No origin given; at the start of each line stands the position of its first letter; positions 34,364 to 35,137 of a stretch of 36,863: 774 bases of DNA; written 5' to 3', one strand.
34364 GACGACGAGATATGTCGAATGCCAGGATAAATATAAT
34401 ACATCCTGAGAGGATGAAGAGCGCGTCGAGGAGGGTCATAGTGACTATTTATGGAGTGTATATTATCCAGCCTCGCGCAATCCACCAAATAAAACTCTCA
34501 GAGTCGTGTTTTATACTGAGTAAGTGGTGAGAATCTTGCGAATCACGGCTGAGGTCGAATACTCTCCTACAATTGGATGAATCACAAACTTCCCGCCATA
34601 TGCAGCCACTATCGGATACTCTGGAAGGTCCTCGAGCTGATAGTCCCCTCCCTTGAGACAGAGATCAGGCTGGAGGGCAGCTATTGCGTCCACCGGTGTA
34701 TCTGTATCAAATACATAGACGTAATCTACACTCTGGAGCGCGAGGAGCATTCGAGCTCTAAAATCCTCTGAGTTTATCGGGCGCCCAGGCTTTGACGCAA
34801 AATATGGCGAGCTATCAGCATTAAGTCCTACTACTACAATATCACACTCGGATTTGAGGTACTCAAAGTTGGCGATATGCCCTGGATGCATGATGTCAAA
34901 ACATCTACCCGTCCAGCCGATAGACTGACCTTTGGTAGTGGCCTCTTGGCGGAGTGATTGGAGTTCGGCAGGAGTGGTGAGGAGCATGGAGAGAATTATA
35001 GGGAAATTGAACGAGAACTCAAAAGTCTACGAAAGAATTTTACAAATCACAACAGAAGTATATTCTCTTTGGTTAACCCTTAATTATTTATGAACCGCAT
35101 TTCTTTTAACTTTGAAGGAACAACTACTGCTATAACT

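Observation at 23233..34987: Heptose-type surface glycan cluster in a lineage not expected to make LPS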

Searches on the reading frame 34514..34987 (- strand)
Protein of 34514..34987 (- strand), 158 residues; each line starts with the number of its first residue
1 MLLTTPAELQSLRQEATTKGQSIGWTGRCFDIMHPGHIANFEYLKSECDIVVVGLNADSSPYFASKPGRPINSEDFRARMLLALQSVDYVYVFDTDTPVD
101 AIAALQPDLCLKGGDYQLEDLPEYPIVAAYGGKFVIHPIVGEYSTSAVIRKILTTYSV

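Call 9: search_protein_families(library=pfam, max_evalue=0.01, proteins=[window:34514-34987:-])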
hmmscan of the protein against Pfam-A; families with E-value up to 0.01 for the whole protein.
seq(158 aa): 1 family
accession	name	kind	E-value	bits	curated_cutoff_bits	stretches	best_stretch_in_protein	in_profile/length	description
PF01467.32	CTP_transf_like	-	3.3e-12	47.2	21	1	28-131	4-103/133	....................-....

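Call 10: search_protein_families(library=ncbifam, max_evalue=0.01, proteins=[window:34514-34987:-])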
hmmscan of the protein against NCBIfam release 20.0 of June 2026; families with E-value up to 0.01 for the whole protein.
seq(158 aa): 4 families
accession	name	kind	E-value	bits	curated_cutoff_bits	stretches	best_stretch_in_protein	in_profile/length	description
TIGR02199.1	rfaE_dom_II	equivalog_domain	4.2e-40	136.9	181.5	1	14-153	4-143/144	D-glycero-beta-D-manno-heptose 1-phosphate adenylyltransferase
NF008454.0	PRK11316.1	equivalog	1.1e-31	110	521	1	7-153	326-472/475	bifunctional D-glycero-beta-D-manno-heptose-7-phosphate kinase/D-glycero-beta-D-manno-heptose 1-phosphate adenylyltransferase HldE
TIGR00125.1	cyt_tran_rel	domain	2.6e-08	33.9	27.7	1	23-88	1-63/65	adenylyltransferase/cytidyltransferase family protein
TIGR01518.1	g3p_cytidyltrns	equivalog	0.00086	19.4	165.4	1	29-116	6-92/125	glycerol-3-phosphate cytidylyltransferase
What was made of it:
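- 34511..34987 (-): g12: HldC-type D-glycero-beta-D-manno-heptose-1-phosphate adenylyltransferase, first gene of the minus-strand operon. rfaE_dom_II 136.9 bits (below the 181.5 cutoff) against 19.4 bits for TagD (call 10).
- On ADP-heptose biosynthesis pathway (GmhA, HldA/HldE-I, GmhB, HldC/HldE-II, optional HldD): TagD scores 19.4 bits (call 10).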

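Call 23: find_encoding_contigs(protein=window:34514-34987:-, flank=10000, max_places=6)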
Protein seq(158 aa) (158 aa): 3 contigs read that carry it; 3 places shown.
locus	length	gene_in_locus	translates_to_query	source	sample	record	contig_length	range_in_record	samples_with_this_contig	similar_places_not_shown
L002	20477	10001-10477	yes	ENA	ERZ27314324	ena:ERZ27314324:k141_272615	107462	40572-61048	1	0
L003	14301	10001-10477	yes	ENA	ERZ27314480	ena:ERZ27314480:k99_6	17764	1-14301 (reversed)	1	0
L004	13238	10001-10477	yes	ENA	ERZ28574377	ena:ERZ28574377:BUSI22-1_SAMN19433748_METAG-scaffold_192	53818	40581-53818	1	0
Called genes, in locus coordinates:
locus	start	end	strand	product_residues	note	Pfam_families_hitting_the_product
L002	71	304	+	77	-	PF01926:MMR_HSR1, PF02421:FeoB_N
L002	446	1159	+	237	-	PF06071:YchF-GTPase_C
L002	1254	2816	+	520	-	PF01551:Peptidase_M23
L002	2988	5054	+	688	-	PF00580:UvrD-helicase, PF13245:AAA_19, PF01443:Viral_helicase1 (faint), PF13361:UvrD_C, PF13538:UvrD_C_2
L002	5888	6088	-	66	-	PF01699:Na_Ca_ex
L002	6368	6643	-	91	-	-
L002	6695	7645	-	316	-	PF12706:Lactamase_B_2 (weak)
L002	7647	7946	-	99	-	-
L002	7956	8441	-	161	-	PF03949:Malic_M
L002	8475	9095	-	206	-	PF00390:malic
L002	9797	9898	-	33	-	-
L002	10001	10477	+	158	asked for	PF01467:CTP_transf_like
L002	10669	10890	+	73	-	PF10066:DUF2304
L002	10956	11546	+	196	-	PF00535:Glycos_transf_2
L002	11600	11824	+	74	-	-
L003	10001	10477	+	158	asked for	PF01467:CTP_transf_like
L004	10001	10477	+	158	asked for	PF01467:CTP_transf_like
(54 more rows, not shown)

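Call 30: search_solved_structures(query=window:34514-34987:-, max_evalue=0.01, show_alignments=2)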
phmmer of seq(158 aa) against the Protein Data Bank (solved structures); distinct sequences matched with E-value up to 0.01: 4.
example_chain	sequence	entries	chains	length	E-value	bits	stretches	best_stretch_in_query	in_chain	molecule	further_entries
5x9q_A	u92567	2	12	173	1.1e-25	93.3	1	23-153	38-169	Putative cytidylyltransferase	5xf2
3elb_A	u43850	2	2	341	4.7e-09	39.3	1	25-118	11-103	Ethanolamine-phosphate cytidylyltransferase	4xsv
3glv_A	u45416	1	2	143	0.0042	20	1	29-122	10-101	Lipopolysaccharide core biosynthesis protein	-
5x3d_A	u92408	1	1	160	0.0081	19.1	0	23-140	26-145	Phosphoenolpyruvate phosphomutase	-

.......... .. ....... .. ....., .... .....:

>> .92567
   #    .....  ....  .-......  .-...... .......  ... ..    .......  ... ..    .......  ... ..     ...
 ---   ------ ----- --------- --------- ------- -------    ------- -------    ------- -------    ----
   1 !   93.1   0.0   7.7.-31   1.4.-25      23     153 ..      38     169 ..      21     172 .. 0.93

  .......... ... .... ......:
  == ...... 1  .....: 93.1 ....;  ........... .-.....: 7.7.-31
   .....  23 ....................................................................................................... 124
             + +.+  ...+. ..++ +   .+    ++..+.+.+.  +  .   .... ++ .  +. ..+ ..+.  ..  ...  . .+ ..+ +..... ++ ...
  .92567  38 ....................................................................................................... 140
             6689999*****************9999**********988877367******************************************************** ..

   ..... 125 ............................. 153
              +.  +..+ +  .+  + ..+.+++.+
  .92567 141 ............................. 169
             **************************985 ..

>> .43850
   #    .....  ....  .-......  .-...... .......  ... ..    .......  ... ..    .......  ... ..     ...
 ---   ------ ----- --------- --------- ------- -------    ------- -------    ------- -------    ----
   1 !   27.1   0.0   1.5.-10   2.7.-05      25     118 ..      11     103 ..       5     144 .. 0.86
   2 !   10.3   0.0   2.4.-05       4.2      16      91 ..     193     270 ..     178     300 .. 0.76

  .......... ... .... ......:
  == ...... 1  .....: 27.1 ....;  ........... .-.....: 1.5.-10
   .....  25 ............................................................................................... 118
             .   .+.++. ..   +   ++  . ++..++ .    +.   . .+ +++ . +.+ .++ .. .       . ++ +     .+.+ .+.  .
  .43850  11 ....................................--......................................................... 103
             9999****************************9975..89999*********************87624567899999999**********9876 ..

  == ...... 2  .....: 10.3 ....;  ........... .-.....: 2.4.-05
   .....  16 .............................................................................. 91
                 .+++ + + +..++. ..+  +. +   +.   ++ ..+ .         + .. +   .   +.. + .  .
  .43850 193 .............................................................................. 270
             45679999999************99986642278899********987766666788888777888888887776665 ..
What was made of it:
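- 34511..34987 (-): PDB 5x9q E 1e-25 (call 30).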

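Call 37: find_homologous_proteins(query=window:34514-34987:-, max_evalue=1e-10)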
Query seq(158 aa) (158 aa): 5 proteins with E <= 1e-10 among 62 candidates.
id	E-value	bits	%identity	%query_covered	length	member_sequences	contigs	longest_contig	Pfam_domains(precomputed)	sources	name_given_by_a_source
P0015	4.1e-101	353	100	100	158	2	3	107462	PF01467.33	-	-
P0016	2.4e-86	305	86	99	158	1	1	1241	PF01467.33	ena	-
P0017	3.2e-39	152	47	99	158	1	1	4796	PF01467.33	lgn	-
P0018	1.9e-31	127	53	68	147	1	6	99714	PF01467.33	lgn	-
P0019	1.7e-18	85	37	78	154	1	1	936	PF01467.33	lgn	-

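Call 38: find_encoding_contigs(protein=P0018, flank=10000, max_places=2)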
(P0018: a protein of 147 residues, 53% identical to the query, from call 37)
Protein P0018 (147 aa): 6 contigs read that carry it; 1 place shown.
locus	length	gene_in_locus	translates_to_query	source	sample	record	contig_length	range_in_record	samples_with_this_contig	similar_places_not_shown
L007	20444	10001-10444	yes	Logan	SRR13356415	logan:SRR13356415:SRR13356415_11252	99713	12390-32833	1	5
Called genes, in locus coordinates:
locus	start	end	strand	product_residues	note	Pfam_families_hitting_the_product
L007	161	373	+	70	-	PF00294:PfkB, PF08543:Phos_pyr_kin (weak)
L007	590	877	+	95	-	-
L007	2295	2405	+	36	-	-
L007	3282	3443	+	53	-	-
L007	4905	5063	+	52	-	-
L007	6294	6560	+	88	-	-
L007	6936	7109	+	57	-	-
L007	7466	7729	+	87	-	-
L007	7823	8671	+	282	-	-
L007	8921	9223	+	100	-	PF13580:SIS_2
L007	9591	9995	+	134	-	PF08645:PNK3P (weak), PF13242:Hydrolase_like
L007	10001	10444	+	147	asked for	PF01467:CTP_transf_like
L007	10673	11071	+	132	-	-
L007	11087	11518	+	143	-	PF01943:Polysacc_synt (weak)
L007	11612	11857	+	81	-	-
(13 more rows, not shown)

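Call 75: find_related_loci(query=A5, collection=genome_contigs, flank=8000)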
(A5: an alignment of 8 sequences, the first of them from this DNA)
Query A5 (158 aa) in genome_contigs; peptide patterns used: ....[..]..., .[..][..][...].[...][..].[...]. (x = any residue, [..] = any of these).
600 stretches matched a pattern (row limit reached: there are more); 597 encode a relative of the query (tblastn E <= 1e-3); the best 80 are kept; 80 distinct loci.
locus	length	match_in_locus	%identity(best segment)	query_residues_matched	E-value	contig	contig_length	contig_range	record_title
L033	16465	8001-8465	46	5-157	3e-39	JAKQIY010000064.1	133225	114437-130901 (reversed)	MAG: bacterium isolate USDV_maxbin.027 k141_1909784, whole genome shotgun sequence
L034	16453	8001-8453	46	8-155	5e-37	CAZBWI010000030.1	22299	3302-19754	MAG TPA_asm: uncultured Candidatus Peribacteria bacterium isolate binchicken_co23_208 genome assembly, contig: k141_2577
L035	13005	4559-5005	42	8-156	1e-36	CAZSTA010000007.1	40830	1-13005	MAG TPA_asm: uncultured bacterium isolate binchicken_co34_576 genome assembly, contig: NODE_1304_length_40830_cov_5.4910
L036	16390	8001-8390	49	22-151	8e-37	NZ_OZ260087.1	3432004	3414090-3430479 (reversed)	MAG: Hyphomonas sp. isolate C9799-m1-bin12 chromosome 1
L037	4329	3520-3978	43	5-157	7e-37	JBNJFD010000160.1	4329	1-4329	MAG: Bacillota bacterium isolate Y22_7dBSd1.bin.80 NODE_15264_length_4329_cov_18.245390, whole genome shotgun sequence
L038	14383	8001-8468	42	3-156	2e-36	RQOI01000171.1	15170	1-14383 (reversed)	MAG: candidate division KSB1 bacterium isolate Zgenome_0027 k87_1374970, whole genome shotgun sequence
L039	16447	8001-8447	43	2-152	1e-35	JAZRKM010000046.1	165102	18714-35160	MAG: Akkermansia sp. isolate T1900045446_YK20190137.MAGScoT_cleanbin_000012 SGB_7160_k141_980704, whole genome shotgun s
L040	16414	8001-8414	46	20-157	9e-36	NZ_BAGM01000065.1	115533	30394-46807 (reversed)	Nocardia veterana NBRC 100344, whole genome shotgun sequence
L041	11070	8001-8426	46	7-152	7e-36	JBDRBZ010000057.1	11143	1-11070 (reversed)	MAG: Candidatus Omnitrophota bacterium isolate MEGAHIT-group-1.155 k141_12565415, whole genome shotgun sequence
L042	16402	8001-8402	46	19-151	2e-35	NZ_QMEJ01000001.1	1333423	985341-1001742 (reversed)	Tropicimonas sp. IMCC34011 NODE_1_length_1333423_cov_145.235822, whole genome shotgun sequence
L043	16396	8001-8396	48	20-150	4e-35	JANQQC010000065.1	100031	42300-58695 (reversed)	MAG: Hyphomonadaceae bacterium isolate IP29b_bin.189 k99_1472631, whole genome shotgun sequence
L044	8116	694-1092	44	20-152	6e-35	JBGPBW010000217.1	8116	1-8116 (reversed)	MAG: Puia sp. isolate OBJ_0618_050_7 k141_4993519_length_8116_cov_9.0000, whole genome shotgun sequence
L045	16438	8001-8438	42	8-152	6e-35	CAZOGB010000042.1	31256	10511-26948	MAG TPA_asm: uncultured bacterium isolate binchicken_co30_132 genome assembly, contig: NODE_1219_length_31256_cov_25.983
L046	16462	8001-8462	38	3-156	8e-34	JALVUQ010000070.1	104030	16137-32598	MAG: Desulfurellales bacterium isolate M10_maxbin2_scaf2bin.072 M10_NODE_43_length_104030_cov_23.325332, whole genome sh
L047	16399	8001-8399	45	19-151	9e-35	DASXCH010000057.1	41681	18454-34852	MAG TPA_asm: Caulobacteraceae bacterium isolate SMAG_U5055 k141_4377027, whole genome shotgun sequence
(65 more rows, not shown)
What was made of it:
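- On ADP-heptose biosynthesis pathway (GmhA, HldA/HldE-I, GmhB, HldC/HldE-II, optional HldD): It is 35-49% identical to HldC of many phyla (call 75).
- Tried and rejected: Measuring the prevalence of the HldC clade in GTDB genomes (call 75).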
